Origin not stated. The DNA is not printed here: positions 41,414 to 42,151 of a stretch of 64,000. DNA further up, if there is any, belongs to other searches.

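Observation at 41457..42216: RAYT-like Y1 transposase flanked by direct 66-bp REP-like repeats, inserted between hutU and a RidA lipoprotein gene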

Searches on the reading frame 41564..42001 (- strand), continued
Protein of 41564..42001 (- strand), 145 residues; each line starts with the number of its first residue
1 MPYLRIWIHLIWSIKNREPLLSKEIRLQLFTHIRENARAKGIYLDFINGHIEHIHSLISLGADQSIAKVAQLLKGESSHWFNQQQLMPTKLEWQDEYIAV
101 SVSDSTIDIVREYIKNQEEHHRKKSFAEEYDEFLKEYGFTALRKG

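Call 28: find_related_loci(query=A2, collection=metagenome_contigs, flank=6000)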
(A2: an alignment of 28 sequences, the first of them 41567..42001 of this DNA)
Query A2 (145 aa) in metagenome_contigs; peptide patterns used: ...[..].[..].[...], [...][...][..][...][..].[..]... (x = any residue, [..] = any of these).
600 stretches matched a pattern (row limit reached: there are more); 546 encode a relative of the query (tblastn E <= 1e-3); the best 80 are kept; 80 distinct loci.
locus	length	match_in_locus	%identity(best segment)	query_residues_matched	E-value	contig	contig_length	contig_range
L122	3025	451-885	85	1-145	1e-85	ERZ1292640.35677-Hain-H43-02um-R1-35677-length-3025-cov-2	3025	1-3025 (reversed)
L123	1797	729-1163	70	1-145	3e-72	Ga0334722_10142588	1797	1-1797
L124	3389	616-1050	68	1-145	4e-68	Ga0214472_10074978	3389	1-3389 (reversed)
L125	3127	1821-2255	67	1-145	4e-66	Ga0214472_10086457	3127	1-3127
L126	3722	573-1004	67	1-144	1e-65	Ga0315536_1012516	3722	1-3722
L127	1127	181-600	69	1-140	7e-70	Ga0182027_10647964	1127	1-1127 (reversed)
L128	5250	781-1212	65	1-144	2e-65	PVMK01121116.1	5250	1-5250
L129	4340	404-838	63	1-145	4e-65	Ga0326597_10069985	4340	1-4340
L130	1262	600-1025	63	1-142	6e-68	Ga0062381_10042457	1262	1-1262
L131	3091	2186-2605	66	1-140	2e-64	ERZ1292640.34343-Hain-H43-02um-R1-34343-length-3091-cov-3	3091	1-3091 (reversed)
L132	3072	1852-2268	65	1-139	1e-64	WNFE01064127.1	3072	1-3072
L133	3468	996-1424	62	1-143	4e-64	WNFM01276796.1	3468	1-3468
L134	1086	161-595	64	1-145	4e-68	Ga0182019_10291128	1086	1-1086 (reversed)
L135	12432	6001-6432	63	1-145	1e-63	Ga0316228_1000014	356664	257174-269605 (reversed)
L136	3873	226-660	65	1-145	2e-63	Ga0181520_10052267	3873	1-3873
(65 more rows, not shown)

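Call 38: find_encoding_contigs(protein=P0001, flank=10000, max_places=5)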
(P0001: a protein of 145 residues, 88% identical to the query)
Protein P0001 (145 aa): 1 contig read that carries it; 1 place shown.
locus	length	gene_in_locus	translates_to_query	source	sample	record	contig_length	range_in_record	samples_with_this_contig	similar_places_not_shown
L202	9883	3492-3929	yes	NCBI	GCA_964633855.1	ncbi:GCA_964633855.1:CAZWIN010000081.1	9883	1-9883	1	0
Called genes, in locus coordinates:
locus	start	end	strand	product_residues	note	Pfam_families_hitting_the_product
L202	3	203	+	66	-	?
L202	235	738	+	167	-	PF00300:His_Phos_1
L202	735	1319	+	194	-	-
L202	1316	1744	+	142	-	-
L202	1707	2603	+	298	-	PF00266:Aminotran_5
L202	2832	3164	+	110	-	-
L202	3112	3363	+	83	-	-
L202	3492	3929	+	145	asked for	PF01797:Y1_Tnp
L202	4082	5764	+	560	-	PF17391:Urocanase_N, PF01175:Urocanase, PF17392:Urocanase_C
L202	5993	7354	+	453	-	PF07228:SpoIIE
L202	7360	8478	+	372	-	PF18958:DUF5700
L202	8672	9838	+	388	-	PF07969:Amidohydro_3, PF01979:Amidohydro_1, PF07969:Amidohydro_3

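Call 39: find_encoding_contigs(protein=P0009, flank=10000, max_places=5)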
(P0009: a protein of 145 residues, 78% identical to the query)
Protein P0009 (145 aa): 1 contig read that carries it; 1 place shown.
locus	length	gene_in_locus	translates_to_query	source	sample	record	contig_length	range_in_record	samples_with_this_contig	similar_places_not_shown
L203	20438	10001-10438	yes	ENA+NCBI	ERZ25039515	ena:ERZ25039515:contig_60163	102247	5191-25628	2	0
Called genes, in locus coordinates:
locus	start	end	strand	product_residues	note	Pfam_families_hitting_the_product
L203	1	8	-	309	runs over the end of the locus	PF02310:B12-binding, PF04055:Radical_SAM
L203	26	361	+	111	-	-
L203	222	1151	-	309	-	PF01073:3Beta_HSD, PF01370:Epimerase, PF02719:Polysacc_synt_2 (faint), PF04321:RmlD_sub_bind, PF05368:NmrA, PF07993:NAD_binding_4, PF13460:NAD_binding_10, PF16363:GDP_Man_Dehyd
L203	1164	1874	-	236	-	PF02517:Rce1-like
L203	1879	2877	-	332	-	PF01073:3Beta_HSD, PF01370:Epimerase, PF02719:Polysacc_synt_2, PF04321:RmlD_sub_bind (weak), PF05368:NmrA, PF13460:NAD_binding_10, PF16363:GDP_Man_Dehyd, PF07993:NAD_binding_4, +1 more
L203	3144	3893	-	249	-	-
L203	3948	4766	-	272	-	PF11306:DUF3108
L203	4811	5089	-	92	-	-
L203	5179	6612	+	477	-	PF25852:DUF6242_C (faint), PF14870:PSII_BNR, PF15902:Sortilin-Vps10 (faint), PF14870:PSII_BNR, PF18962:Por_Secre_tail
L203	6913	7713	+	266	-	PF01582:TIR, PF13676:TIR_2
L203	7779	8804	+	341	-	-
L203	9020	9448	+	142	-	PF12663:DUF3788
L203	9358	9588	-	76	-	-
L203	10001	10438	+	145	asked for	PF01797:Y1_Tnp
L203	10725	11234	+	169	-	PF04191:PEMT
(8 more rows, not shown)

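Call 62: predict_structure(alignment_id=A2)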
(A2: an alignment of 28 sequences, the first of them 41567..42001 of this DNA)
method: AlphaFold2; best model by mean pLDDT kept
length: 145 residues; sequences in the alignment: 28
mean_pLDDT: 85.4   pTM: 0.79
mean pLDDT of the five models: 85.4, 85.1, 82.7, 82.0, 81.4
residues with pLDDT >= 90: 85; 70-90: 34; 50-70: 17; < 50: 9
segments of 3 or more residues with pLDDT < 50: 138-145
pLDDT, mean of each block of 10 residues (from residue 1): 78 92 94 96 95 95 91 94 92 91 87 85 67 59 44
secondary structure, 60 per line:
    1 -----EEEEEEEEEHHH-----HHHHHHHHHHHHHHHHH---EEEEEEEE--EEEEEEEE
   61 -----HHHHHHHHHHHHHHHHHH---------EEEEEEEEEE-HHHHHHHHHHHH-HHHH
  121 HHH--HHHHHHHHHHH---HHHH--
elements in order: E6-14 H23-39 E43-50 E53-60 H66-83 E93-102 H104-115 H117-123 H126-136 H140-143

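Call 64: fold_search(model_id=the predicted structure, library=pdb)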
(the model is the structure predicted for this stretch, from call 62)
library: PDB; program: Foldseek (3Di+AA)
matches with E <= 10: 1140; with E <= 0.001: 30
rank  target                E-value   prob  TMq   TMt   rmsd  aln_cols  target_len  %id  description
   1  2xqc_D                9.8e-10  1.00  0.62  0.68  10.9       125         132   26  DEINOCOCCUS RADIODURANS ISDRA2 TRANSPOSASE COMPLEXED WITH LEFT END RECOGNITION AND CLEAVAGE SITE AND ZN (released 2010-10-13)
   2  2xma_E                1.0e-09  1.00  0.63  0.65   8.0       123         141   26  DEINOCOCCUS RADIODURANS ISDRA2 TRANSPOSASE RIGHT END DNA COMPLEX (released 2010-10-13)
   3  2xma_B                1.2e-09  1.00  0.64  0.68   7.9       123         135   26  DEINOCOCCUS RADIODURANS ISDRA2 TRANSPOSASE RIGHT END DNA COMPLEX (released 2010-10-13)
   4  2xma_A                1.8e-09  1.00  0.63  0.66   7.9       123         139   26  DEINOCOCCUS RADIODURANS ISDRA2 TRANSPOSASE RIGHT END DNA COMPLEX (released 2010-10-13)
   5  2xm3_B                2.0e-09  1.00  0.63  0.70   6.3       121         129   27  Deinococcus radiodurans ISDra2 Transposase Left end DNA complex (released 2010-10-13)
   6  2xm3_D                2.6e-09  1.00  0.64  0.71   8.2       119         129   28  Deinococcus radiodurans ISDra2 Transposase Left end DNA complex (released 2010-10-13)
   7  2xo6_A                4.4e-09  1.00  0.62  0.67   8.2       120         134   27  DEINOCOCCUS RADIODURANS ISDRA2 TRANSPOSASE Y132F MUTANT COMPLEXED WITH LEFT END RECOGNITION AND CLEAVAGE SITE (released 2010-10-13)
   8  2xo6_D                6.8e-09  1.00  0.63  0.71   8.0       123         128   25  DEINOCOCCUS RADIODURANS ISDRA2 TRANSPOSASE Y132F MUTANT COMPLEXED WITH LEFT END RECOGNITION AND CLEAVAGE SITE (released 2010-10-13)
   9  2fyx_A                9.7e-09  1.00  0.62  0.69   5.0       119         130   26  Crystal structure of a putative transposase (dr_0177) from deinococcus radiodurans r1 at 1.90 A resolution (released 2006-02-21)
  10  2xm3_C                1.4e-08  1.00  0.62  0.70   6.3       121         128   27  Deinococcus radiodurans ISDra2 Transposase Left end DNA complex (released 2010-10-13)
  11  2vih_B                1.6e-08  1.00  0.64  0.72   7.9       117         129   22  CRYSTAL STRUCTURE OF THE IS608 TRANSPOSASE IN COMPLEX WITH Left END 26-MER DNA (released 2008-02-19)
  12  2vhg_B                2.4e-08  1.00  0.63  0.71   8.9       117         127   22  Crystal Structure of the ISHp608 Transposase in Complex with Right End 31-mer DNA (released 2008-02-19)
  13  2vic_B                2.7e-08  1.00  0.64  0.72   7.9       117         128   22  CRYSTAL STRUCTURE OF THE ISHP608 TRANSPOSASE IN COMPLEX with Left end 26- mer DNA and manganese (released 2008-02-19)
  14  2vhg_A                2.7e-08  1.00  0.63  0.72   8.9       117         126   22  Crystal Structure of the ISHp608 Transposase in Complex with Right End 31-mer DNA (released 2008-02-19)
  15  2vjv_A                3.3e-08  1.00  0.63  0.72   7.3       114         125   22  Crystal structure of the IS608 transposase in complex with left end 26-mer DNA hairpin and a 6-mer DNA representing th (released 2008-02-19)
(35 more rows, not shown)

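Call 66: find_related_loci(query=A2, collection=viral_contigs, flank=3000)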
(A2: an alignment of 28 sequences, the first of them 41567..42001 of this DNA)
Query A2 (145 aa) in viral_contigs; peptide patterns used: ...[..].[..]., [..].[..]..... (x = any residue, [..] = any of these).
44 stretches matched a pattern, but none encodes a relative of the query by tblastn (E <= 1e-3).

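Call 67: search_dna_similar(query=window:41564-42001:-, collection=plasmids, mode=protein, max_rows=15)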
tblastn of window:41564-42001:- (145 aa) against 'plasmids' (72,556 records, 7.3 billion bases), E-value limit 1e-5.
Records with a match: 25; places in all: 28; records where one place covers at least 80% of the query: 20.
Best place of each record, by identity: <60% 25.
By first word of the organism name: Klebsiella 4; Edwardsiella 3; Acinetobacter 2; Aeromonas 2; Persicobacter 1; Bernardetia 1; Microscilla 1; Candidatus 1; Clostridium 1; Pigmentibacter 1; and 8 more.
By predicted mobility (MOB-suite, as given by PLSDB): mobilizable 15; non-mobilizable 7; conjugative 3.
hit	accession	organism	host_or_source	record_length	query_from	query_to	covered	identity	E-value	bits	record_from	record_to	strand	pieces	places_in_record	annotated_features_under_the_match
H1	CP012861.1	Persicobacter sp. JZB09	cell culture,soil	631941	4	140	94%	38.7%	7e-23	100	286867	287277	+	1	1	record has no annotation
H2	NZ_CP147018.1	Bernardetia sp. Wsw4-3y2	Red alga,Red algae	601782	3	137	93%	35.6%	7e-20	91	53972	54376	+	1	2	tnpA: IS200/IS605 family transposase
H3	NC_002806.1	Microscilla sp. PRE1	-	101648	9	126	81%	29.6%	4e-6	52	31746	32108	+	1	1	tnpA: IS200/IS605 family transposase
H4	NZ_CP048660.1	Acinetobacter piscicola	Pig,feces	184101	9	118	76%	31.0%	8e-6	51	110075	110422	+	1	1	tnpA: IS200/IS605 family transposase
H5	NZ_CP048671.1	Acinetobacter sp. YH12138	Pig,feces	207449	9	118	76%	31.0%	8e-6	51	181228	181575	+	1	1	tnpA: IS200/IS605 family transposase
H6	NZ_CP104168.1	Candidatus Megaera polyxenophila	-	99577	9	126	81%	28.8%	2e-6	52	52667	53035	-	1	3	tnpA: IS200/IS605 family transposase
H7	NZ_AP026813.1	Clostridium tetani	soil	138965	9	118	76%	30.8%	3e-7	56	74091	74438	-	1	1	tnpA: IS200/IS605 family transposase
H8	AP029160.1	Pigmentibacter ruber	Homo sapiens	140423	9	132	86%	26.9%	3e-7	55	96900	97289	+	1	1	tnpA: IS200/IS605 family transposase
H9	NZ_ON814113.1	Aeromonas salmonicida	-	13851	8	126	82%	27.2%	8e-8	57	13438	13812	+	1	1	tnpA: IS200/IS605 family transposase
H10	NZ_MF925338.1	Edwardsiella tarda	Lates calcarifer,Diagnostic case ...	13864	8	126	82%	27.2%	8e-8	57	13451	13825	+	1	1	tnpA: IS200/IS605 family transposase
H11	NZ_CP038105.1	Aeromonas salmonicida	Salvelinus fontinalis,whole organism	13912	8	126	82%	27.2%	8e-8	57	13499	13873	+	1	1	tnpA: IS200/IS605 family transposase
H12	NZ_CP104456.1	Raoultella ornithinolytica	whole organism,wastewater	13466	8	125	81%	27.4%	1e-6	54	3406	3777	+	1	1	tnpA: IS200/IS605 family transposase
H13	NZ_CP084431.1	Edwardsiella piscicida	Ictalurus punctatus,Whole organism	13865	8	125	81%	27.4%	1e-6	54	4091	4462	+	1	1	tnpA: IS200/IS605 family transposase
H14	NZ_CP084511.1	Edwardsiella tarda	Morone chrysops x Morone ...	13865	8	125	81%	27.4%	1e-6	54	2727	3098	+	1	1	tnpA: IS200/IS605 family transposase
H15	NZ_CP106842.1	Paenalcaligenes faecalis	cell culture,chicken faeces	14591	8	125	81%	27.4%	1e-6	54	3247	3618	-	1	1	tnpA: IS200/IS605 family transposase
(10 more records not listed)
